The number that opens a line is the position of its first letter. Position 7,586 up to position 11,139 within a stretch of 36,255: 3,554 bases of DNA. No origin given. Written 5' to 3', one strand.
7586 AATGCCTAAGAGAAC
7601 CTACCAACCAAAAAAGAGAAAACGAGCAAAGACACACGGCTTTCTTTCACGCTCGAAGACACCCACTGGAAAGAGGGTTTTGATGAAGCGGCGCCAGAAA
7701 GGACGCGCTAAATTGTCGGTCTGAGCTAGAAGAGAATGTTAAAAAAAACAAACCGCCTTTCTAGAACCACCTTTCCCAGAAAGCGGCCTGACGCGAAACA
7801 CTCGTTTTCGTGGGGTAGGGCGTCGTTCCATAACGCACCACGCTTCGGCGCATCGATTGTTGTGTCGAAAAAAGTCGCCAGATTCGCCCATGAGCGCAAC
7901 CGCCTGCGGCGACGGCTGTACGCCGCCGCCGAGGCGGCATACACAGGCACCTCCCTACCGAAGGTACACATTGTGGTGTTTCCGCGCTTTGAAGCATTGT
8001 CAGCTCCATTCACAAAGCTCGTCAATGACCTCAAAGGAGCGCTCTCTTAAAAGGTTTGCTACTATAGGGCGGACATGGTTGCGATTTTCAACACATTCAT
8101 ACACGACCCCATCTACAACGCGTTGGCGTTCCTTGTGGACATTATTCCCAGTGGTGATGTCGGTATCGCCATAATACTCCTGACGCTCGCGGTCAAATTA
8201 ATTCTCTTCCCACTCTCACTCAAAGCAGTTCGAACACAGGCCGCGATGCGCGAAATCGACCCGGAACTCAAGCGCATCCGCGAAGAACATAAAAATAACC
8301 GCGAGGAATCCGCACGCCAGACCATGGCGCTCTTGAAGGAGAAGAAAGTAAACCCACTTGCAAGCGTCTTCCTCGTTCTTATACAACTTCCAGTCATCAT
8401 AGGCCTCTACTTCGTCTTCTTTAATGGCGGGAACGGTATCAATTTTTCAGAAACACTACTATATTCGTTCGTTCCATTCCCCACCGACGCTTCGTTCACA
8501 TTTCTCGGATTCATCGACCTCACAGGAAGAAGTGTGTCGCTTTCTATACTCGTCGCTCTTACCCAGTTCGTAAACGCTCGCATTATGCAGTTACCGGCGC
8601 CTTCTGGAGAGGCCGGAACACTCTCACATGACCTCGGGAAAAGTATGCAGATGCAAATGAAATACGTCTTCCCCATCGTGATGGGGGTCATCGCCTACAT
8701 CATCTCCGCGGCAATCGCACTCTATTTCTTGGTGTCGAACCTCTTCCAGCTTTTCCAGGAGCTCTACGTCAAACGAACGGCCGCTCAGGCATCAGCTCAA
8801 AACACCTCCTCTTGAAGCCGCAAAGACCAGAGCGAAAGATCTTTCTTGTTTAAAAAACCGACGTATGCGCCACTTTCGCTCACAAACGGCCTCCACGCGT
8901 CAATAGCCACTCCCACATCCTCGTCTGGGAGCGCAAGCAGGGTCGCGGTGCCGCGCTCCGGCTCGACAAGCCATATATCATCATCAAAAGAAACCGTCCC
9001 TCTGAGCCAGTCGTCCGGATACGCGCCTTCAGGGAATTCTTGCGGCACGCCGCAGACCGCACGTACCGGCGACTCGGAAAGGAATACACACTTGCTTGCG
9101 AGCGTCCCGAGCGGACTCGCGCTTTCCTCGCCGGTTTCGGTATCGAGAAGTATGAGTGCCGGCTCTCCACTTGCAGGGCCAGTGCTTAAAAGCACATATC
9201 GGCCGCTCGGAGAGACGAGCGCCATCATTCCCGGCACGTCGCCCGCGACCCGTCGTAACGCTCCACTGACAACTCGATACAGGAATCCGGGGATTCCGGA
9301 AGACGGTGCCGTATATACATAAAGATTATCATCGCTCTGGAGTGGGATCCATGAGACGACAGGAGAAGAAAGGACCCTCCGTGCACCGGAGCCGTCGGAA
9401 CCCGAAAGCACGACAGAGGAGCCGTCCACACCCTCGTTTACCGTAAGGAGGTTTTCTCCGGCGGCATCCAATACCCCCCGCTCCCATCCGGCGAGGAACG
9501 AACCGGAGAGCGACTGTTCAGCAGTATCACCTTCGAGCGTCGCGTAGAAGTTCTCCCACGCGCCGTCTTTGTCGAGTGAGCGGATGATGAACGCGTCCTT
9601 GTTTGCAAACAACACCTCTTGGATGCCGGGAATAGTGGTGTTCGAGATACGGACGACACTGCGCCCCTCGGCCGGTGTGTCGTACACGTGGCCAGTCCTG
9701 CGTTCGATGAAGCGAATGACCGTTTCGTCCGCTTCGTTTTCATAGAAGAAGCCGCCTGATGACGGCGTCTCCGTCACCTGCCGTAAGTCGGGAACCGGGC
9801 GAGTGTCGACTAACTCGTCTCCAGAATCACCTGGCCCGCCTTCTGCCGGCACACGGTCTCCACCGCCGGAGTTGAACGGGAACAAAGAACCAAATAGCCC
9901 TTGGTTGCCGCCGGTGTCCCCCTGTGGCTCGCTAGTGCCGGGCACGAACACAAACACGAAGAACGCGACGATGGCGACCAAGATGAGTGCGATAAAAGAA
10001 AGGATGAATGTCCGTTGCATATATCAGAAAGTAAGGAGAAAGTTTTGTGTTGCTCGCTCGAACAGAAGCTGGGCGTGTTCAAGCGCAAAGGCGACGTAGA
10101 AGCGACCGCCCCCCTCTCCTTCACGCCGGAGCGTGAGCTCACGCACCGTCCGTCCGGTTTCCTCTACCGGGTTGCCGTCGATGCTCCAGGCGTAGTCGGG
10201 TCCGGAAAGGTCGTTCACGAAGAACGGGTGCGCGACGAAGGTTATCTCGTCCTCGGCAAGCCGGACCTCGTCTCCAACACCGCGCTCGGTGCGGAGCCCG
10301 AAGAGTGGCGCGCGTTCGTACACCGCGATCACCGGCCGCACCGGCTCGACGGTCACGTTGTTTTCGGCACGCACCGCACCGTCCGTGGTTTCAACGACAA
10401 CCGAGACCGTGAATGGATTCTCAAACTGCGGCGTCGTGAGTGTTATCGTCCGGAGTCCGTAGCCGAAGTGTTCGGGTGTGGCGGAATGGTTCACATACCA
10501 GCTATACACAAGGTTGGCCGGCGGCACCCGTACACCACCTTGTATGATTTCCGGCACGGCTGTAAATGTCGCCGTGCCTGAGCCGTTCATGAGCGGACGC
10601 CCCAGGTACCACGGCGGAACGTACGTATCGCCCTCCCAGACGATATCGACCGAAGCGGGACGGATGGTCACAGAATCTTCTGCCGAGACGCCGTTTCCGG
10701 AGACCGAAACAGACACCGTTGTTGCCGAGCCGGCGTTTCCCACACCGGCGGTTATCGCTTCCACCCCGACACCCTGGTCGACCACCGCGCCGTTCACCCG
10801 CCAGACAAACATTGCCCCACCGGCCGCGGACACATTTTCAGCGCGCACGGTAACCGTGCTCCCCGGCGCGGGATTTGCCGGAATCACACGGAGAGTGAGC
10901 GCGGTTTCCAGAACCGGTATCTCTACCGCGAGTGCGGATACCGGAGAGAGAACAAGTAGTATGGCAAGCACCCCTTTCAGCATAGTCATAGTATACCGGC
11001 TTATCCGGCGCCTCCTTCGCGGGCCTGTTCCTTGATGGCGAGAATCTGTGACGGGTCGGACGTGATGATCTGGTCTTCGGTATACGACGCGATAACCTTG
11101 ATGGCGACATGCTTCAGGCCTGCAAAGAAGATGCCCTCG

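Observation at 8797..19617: Chromosomally embedded T4SS-like operon with no relaxase or coupling protein, and mostly unrecognisable components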

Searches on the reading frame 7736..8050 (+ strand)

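Call 5: search_protein_families(library=pfam, proteins=[window:7736-8050:+], max_evalue=0.01)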
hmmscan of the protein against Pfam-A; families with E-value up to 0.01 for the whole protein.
window:7736-8050:+ (104 aa): 1 family
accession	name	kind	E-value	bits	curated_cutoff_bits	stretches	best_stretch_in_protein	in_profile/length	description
PF00825.24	Ribonuclease_P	-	2.3e-10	40.9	22.3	1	33-103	38-105/109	Ribonuclease P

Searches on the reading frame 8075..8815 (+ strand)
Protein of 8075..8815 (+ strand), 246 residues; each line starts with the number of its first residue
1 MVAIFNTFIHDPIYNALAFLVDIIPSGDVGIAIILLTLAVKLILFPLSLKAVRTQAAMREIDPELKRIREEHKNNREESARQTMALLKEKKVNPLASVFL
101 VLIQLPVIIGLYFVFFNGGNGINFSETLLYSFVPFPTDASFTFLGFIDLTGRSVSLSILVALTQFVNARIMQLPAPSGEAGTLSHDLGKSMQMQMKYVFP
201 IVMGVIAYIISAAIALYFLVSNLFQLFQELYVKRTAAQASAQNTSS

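Call 5: search_protein_families(library=pfam, proteins=[window:8075-8815:+], max_evalue=0.01)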
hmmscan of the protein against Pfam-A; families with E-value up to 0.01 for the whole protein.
window:8075-8815:+ (246 aa): 1 family
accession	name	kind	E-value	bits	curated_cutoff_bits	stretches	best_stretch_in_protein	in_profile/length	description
PF02096.25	60KD_IMP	-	6e-43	147.1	35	1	30-234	2-163/163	60Kd inner membrane protein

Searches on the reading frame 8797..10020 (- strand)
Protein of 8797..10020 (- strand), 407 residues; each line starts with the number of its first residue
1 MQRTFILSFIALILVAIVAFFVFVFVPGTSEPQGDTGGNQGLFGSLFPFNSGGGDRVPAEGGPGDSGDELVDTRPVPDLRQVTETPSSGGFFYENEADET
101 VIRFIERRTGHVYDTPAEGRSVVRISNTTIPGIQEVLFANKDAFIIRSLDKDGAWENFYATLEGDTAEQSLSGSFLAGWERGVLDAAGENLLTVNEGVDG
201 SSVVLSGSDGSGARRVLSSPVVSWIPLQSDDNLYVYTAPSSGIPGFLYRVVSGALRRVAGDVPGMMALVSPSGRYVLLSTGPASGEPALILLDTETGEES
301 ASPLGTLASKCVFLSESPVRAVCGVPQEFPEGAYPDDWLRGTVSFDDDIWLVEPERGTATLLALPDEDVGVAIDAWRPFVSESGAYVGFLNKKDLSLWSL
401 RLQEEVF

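Call 3: search_protein_families(library=pfam, proteins=[window:8797-10020:-], max_evalue=0.1)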
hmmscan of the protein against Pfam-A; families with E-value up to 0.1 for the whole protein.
window:8797-10020:- (407 aa): 0 families

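Call 7: search_protein_families(library=ncbifam, proteins=[window:8797-10020:-], max_evalue=0.1)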
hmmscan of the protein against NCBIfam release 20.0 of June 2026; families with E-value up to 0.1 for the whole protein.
window:8797-10020:- (407 aa): 0 families

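Call 25: search_solved_structures(query=A2, max_evalue=10)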
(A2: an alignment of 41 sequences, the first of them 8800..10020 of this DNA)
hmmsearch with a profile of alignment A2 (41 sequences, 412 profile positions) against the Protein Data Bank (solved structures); distinct sequences matched with E-value up to 10: 15.
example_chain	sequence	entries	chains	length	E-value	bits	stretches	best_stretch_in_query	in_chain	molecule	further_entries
7mx5_A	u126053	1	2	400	1.6e-07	33.8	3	185-313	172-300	Tol-Pal system protein TolB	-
4r40_A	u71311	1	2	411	0.0012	21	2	187-306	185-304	Protein TolB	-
4pwz_A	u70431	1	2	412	0.0012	21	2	187-306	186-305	Protein TolB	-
6pnv_A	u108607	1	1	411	0.005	19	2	189-307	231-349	Tol-Pal system protein TolB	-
2w8b_A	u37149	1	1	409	0.015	17.4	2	189-310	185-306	PROTEIN TOLB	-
1crz_A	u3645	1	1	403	0.026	16.7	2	188-310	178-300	TOLB PROTEIN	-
2w8b_B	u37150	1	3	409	0.027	16.6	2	187-310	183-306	PROTEIN TOLB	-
2hqs_A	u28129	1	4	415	0.029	16.5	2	188-310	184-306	Protein tolB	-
4jml_A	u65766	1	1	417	0.031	16.4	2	188-310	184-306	Protein TolB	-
7nst_E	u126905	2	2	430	0.035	16.3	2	188-310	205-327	Tol-Pal system protein TolB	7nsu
3iax_A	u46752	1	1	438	0.035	16.2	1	189-310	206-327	Protein tolB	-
1c5k_A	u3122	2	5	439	0.035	16.2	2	188-310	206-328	PROTEIN (TOLB PROTEIN) | PROTEIN TOLB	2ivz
9og2_D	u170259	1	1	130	0.83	11.7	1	324-350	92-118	Monoclonal antibody 08E11 heavy chain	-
5dmr_B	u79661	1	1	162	1.3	11.1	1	139-252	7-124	Eukaryotic peptide chain release factor subunit 1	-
2ktu_A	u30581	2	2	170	1.5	10.9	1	139-252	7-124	Eukaryotic peptide chain release factor subunit 1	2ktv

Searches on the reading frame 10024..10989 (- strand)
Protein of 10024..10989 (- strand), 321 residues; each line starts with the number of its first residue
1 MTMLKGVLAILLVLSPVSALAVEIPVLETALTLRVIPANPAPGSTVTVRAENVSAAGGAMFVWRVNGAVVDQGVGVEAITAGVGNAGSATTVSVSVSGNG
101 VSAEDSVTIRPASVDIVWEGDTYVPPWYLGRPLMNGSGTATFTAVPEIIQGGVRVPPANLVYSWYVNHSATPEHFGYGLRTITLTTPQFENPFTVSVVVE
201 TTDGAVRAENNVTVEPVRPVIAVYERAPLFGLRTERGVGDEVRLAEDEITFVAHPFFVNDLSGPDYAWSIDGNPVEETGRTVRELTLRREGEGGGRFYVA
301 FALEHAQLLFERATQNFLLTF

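Call 3: search_protein_families(library=pfam, proteins=[window:10024-10989:-], max_evalue=0.1)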
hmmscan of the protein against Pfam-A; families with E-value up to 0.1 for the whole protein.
window:10024-10989:- (321 aa): 1 family
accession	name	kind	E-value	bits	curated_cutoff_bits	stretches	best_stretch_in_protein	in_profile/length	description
PF16820.11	PKD_3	-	0.019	15.2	26.3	0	52-71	26-45/68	PKD-like domain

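Call 7: search_protein_families(library=ncbifam, proteins=[window:10024-10989:-], max_evalue=0.1)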
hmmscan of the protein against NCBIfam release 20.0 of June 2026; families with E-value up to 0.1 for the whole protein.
window:10024-10989:- (321 aa): 0 families

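Call 26: search_solved_structures(query=A3, max_evalue=10)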
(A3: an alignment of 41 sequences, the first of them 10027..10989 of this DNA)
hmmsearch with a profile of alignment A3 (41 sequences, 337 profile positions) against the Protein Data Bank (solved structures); distinct sequences matched with E-value up to 10: 8.
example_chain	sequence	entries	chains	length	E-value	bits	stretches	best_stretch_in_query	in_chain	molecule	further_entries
3shs_A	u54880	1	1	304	0.00082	21.8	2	165-314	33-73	Hoc head outer capsid protein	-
2mkl_C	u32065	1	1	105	0.015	17.6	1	48-104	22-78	Novel antigen receptor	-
6lir_B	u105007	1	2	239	0.056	15.7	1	38-95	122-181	TCR beta chain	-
2wng_A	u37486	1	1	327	0.23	13.7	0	25-88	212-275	TYROSINE-PROTEIN PHOSPHATASE NON-RECEPTOR TYPE SUBSTRATE 1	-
4i2x_E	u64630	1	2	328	0.65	12.2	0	31-86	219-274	Signal-regulatory protein gamma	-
6dms_A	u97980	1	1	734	0.72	12.1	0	68-103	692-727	Alpha-1,4-endofucoidanase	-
6dlh_A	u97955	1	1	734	0.72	12.1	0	68-103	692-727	Alpha-1,4-endofucoidanase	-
5lxk_A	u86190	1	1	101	0.8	11.9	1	169-227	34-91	Decoration protein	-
